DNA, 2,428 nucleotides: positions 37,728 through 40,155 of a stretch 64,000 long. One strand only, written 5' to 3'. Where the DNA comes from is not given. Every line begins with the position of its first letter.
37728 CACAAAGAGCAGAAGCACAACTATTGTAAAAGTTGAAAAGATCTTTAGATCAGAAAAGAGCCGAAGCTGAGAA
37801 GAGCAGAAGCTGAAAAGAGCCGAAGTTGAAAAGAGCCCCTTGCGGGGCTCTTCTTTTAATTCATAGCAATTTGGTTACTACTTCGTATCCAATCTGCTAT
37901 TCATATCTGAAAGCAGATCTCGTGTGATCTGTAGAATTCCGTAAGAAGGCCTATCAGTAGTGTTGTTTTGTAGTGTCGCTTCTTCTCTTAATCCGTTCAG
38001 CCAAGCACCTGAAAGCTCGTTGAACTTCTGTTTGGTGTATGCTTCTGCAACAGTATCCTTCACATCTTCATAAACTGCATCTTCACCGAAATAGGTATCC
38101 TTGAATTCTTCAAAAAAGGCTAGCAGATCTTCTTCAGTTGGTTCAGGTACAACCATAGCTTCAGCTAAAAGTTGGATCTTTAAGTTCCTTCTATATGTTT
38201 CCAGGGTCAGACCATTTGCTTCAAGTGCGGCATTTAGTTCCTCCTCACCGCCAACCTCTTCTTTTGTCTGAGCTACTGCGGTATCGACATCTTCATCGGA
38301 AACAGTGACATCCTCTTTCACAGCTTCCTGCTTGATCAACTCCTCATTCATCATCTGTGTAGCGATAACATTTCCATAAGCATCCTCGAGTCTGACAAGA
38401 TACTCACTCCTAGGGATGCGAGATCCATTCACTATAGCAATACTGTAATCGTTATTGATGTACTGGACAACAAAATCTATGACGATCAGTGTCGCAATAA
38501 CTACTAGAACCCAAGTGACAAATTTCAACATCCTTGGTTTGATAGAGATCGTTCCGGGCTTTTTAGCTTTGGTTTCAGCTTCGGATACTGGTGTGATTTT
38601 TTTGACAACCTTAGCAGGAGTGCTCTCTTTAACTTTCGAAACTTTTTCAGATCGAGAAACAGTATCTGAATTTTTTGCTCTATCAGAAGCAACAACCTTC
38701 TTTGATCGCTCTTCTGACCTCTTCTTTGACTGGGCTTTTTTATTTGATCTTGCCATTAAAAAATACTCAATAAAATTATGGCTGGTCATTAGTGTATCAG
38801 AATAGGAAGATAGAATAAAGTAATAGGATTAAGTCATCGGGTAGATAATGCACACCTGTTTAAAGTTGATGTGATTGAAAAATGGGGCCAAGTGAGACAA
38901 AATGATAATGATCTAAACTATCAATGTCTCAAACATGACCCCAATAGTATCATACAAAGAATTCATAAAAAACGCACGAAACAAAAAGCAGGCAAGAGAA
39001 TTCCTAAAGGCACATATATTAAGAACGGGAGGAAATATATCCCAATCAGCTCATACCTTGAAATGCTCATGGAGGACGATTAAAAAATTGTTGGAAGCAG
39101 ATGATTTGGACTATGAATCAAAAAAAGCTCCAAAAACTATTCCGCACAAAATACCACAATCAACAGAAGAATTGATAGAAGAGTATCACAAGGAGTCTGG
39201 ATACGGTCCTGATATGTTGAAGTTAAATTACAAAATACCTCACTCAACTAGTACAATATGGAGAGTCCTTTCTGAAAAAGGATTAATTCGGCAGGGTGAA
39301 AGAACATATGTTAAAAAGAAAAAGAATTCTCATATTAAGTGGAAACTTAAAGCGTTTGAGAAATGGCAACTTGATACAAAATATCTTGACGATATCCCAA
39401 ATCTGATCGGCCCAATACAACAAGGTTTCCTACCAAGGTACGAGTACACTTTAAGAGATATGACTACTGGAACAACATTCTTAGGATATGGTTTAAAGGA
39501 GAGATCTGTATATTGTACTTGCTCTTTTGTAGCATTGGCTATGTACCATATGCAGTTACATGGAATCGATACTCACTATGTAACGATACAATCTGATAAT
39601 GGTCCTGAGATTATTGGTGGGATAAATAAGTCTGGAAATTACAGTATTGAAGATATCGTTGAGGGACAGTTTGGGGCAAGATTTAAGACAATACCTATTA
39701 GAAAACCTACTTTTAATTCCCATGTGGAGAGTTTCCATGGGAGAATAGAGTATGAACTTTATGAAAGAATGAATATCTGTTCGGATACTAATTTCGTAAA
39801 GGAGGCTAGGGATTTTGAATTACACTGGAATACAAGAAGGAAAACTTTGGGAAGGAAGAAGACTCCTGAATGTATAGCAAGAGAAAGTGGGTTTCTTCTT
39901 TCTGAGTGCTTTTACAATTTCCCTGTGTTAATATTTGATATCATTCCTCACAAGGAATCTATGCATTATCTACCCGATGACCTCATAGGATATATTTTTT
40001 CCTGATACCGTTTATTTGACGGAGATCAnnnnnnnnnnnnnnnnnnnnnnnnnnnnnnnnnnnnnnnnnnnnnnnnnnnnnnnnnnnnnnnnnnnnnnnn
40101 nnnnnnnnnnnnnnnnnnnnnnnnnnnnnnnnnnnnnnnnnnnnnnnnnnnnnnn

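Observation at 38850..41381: IS insertion abutting an EnvC-like M23 gene whose catalytic motifs are permuted and whose stop lies in the IS terminus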

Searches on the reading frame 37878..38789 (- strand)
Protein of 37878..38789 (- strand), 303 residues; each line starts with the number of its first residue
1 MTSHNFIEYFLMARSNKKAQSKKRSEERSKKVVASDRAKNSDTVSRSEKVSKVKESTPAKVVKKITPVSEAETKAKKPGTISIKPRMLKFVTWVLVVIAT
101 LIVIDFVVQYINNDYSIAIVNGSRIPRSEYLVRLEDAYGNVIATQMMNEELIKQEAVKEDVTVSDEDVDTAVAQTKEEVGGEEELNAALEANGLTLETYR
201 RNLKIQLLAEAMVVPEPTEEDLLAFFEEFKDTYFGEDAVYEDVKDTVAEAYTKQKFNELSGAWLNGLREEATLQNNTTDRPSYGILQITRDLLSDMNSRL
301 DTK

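Call 3: search_protein_families(library=pfam, proteins=[window:37878-38789:-], max_evalue=0.1)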
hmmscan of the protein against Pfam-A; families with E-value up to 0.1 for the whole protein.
window:37878-38789:- (303 aa): 4 families
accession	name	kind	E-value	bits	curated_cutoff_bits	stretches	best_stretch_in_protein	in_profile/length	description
PF13624.11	SurA_N_3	-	3.4e-10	40.4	27.2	1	144-212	89-161/162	SurA-like N-terminal domain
PF09312.16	SurA_N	-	4.6e-05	24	30.8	1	143-209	47-114/118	SurA N-terminal domain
PF13623.11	SurA_N_2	-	0.00055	20.3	28.5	0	142-176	89-123/145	SurA-like N-terminal domain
PF10176.14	NEDD4_Bsd2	-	0.03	15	24.7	1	6-112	48-119/130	NEDD4/Bsd2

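Call 40: find_encoding_contigs(protein=window:37878-38789:-, flank=2500, max_places=10)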
Protein window:37878-38789:- (303 aa): 4 contigs read that carry it; 4 places shown.
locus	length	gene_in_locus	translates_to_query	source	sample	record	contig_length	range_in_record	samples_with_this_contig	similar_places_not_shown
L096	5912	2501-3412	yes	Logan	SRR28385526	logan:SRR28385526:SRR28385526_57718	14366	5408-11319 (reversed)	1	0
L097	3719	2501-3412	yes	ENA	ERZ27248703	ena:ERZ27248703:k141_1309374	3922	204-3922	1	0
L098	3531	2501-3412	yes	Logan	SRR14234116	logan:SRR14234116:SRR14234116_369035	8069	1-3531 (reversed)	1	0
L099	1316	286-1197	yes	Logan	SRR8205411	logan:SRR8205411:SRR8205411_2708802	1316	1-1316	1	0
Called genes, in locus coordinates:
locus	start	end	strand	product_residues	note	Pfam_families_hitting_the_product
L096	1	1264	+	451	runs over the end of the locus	PF01551:Peptidase_M23 (weak)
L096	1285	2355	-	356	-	-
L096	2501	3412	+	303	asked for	PF13624:SurA_N_3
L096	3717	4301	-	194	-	PF02482:Ribosomal_S30AE, PF16321:Ribosom_S30AE_C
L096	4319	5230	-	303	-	PF04055:Radical_SAM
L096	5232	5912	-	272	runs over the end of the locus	PF01875:Memo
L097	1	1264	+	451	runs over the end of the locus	PF01551:Peptidase_M23 (weak)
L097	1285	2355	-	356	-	-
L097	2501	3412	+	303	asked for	PF13624:SurA_N_3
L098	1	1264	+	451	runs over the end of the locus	PF01551:Peptidase_M23 (weak)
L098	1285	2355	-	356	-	-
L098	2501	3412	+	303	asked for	PF13624:SurA_N_3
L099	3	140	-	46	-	?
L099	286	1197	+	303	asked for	PF13624:SurA_N_3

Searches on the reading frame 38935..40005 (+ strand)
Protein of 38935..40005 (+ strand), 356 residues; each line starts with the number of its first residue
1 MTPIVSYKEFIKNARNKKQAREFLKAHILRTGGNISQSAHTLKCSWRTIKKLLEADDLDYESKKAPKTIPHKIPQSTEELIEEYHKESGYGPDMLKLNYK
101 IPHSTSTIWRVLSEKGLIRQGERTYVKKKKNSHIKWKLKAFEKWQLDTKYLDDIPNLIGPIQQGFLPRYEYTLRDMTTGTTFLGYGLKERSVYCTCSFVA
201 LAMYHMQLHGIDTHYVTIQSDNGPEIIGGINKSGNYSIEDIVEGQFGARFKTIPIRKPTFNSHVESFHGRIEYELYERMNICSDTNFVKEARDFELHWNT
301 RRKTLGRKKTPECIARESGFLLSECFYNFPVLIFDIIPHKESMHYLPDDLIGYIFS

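Call 3: search_protein_families(library=pfam, proteins=[window:38935-40005:+], max_evalue=0.1)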
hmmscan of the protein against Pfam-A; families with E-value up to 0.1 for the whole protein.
window:38935-40005:+ (356 aa): 1 family
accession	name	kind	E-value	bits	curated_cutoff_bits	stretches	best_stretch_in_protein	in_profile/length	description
PF13683.12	rve_3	-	0.00055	20.1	26.5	1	249-302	4-57/67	Integrase core domain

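Call 20: search_protein_families(library=ncbifam, proteins=[window:38935-40005:+], max_evalue=0.1)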
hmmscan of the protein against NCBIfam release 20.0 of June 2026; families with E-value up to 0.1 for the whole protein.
window:38935-40005:+ (356 aa): 5 families
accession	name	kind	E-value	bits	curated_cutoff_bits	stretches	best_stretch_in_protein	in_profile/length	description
NF033577.2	transpos_IS481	equivalog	1.8e-20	73.7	224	1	28-311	9-280/284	IS481 family transposase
NF033516.0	transpos_IS3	equivalog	1.6e-05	24.3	160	1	16-305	70-358/369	IS3 family transposase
NF033546.1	transpos_IS21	equivalog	0.0044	16.6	160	1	30-124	6-89/294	IS21 family transposase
NF033545.0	transpos_IS630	equivalog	0.034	13.6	100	1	29-140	8-132/299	IS630 family transposase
NF051870.1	NAssimRespRegNtrX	equivalog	0.098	11.5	600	0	12-41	407-435/452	nitrogen assimilation response regulator NtrX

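Call 21: search_dna_similar(query=window:38935-40002:+, collection=plasmids, mode=protein, max_rows=8, max_evalue=0.001)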
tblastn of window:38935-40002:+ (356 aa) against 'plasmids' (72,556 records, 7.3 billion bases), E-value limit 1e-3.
No match.

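Call 27: find_encoding_contigs(protein=window:38935-40005:+, flank=1500, max_places=10)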
Protein window:38935-40005:+ (356 aa): 9 contigs read that carry it; 9 places shown.
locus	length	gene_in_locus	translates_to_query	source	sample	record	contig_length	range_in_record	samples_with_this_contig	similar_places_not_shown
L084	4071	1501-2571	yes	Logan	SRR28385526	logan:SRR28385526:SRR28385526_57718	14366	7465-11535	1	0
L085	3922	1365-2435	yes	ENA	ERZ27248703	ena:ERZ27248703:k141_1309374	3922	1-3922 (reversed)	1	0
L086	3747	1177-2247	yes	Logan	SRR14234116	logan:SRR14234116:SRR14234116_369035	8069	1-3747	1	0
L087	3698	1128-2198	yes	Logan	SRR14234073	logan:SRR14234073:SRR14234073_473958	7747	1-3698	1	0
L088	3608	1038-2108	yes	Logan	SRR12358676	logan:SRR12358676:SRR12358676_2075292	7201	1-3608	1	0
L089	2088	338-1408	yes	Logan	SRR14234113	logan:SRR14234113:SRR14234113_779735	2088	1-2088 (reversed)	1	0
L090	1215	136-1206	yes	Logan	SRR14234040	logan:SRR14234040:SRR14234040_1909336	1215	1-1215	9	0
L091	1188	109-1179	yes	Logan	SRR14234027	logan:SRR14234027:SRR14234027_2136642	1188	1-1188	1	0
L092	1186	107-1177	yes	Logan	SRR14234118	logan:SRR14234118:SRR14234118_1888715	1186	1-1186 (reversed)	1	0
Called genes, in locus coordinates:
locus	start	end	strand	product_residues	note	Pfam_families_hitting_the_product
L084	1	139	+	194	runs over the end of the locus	PF02482:Ribosomal_S30AE, PF16321:Ribosom_S30AE_C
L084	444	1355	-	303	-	PF13624:SurA_N_3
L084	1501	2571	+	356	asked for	-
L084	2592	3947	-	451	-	PF01551:Peptidase_M23 (weak)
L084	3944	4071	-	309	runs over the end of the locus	PF18075:FtsX_ECD, PF02687:FtsX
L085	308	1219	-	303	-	PF13624:SurA_N_3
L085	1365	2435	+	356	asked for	-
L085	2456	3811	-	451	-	PF01551:Peptidase_M23 (weak)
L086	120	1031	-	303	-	PF13624:SurA_N_3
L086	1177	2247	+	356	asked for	-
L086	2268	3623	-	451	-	PF01551:Peptidase_M23 (weak)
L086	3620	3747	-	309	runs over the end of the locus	PF18075:FtsX_ECD, PF02687:FtsX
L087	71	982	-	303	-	PF13624:SurA_N_3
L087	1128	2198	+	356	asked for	-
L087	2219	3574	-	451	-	PF01551:Peptidase_M23 (weak)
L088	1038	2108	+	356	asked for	-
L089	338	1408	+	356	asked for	-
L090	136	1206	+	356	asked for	-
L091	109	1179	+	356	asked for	-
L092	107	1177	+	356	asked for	-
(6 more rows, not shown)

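Call 61: find_homologous_proteins(query=window:38935-40002:+, max_evalue=0.00001)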
Query window:38935-40002:+ (356 aa): 41 proteins with E <= 0.00001 among 1491 candidates.
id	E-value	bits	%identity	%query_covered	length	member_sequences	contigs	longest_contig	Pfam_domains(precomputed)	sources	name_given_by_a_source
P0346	6.7e-246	833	100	100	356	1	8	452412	-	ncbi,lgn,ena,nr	ncbi:hypothetical protein H6763_00345 [Candidatus Nomurabacteria bacterium]|nr:hypothetical protein 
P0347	3.9e-186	636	77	98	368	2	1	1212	PF13683.13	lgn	-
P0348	2.5e-151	522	65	98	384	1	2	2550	-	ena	-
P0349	1.7e-139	483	62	98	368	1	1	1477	-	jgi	jgi:hypothetical protein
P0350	6.4e-137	474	59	99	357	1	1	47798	-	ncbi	-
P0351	1.7e-136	473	58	98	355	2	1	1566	PF13683.13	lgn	-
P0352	1.3e-134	467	58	98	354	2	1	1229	PF12728.14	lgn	-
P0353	1.6e-134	467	61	98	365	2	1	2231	-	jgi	-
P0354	6.3e-134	465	59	98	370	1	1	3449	-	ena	-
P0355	3.4e-133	462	58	100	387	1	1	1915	PF13683.13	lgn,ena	-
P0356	3.6e-132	459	59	99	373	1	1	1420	-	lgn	-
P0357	6.4e-132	458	59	98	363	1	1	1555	PF13936.13,PF13683.13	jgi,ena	jgi:AraC-like DNA-binding protein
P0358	1.1e-130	454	58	98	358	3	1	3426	-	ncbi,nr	ncbi:MAG: hypothetical protein KKC50_08320 [Candidatus Omnitrophica bacterium]|nr:hypothetical prote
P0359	1.7e-130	453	58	98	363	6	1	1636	-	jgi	jgi:hypothetical protein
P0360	2.8e-129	449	57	99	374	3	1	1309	-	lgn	-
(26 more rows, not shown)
